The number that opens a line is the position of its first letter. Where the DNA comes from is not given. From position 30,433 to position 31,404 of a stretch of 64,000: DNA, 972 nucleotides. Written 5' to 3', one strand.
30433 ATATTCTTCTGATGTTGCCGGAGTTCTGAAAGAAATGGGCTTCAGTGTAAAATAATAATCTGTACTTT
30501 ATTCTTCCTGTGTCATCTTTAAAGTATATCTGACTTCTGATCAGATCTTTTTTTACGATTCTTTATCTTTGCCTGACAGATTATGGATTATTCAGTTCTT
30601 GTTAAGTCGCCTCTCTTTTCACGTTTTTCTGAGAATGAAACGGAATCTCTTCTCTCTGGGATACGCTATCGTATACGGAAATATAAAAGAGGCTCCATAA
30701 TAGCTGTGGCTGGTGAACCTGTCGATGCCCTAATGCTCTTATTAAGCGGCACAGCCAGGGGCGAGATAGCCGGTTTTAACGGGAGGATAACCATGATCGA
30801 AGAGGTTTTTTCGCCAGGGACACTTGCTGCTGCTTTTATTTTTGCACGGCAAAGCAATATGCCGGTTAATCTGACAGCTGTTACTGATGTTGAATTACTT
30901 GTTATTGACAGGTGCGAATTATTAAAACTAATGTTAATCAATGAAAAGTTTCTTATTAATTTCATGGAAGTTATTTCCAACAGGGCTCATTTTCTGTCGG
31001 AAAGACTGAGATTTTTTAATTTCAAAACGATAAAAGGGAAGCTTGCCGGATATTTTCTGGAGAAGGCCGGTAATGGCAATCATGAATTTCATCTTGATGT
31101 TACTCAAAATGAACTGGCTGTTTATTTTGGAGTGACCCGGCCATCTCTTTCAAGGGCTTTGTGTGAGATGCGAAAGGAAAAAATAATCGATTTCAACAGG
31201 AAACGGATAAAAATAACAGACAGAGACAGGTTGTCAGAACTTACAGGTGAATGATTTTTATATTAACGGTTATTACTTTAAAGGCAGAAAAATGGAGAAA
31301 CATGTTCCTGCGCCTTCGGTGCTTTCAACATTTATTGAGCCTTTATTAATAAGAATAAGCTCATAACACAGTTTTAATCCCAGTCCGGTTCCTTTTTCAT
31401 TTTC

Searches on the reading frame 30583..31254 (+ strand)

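Call 57: search_protein_families(library=pfam, proteins=[window:30583-31254:+], max_evalue=0.00001)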
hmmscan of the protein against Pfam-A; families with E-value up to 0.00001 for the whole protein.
window:30583-31254:+ (223 aa): 2 families
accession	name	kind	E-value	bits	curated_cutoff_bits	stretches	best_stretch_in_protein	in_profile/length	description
PF13545.12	HTH_Crp_2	-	1.4e-16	60.6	27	1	153-220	2-70/70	Crp-like helix-turn-helix domain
PF00027.35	cNMP_binding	-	4.1e-11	43.1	27.5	1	32-117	2-86/89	Cyclic nucleotide-binding domain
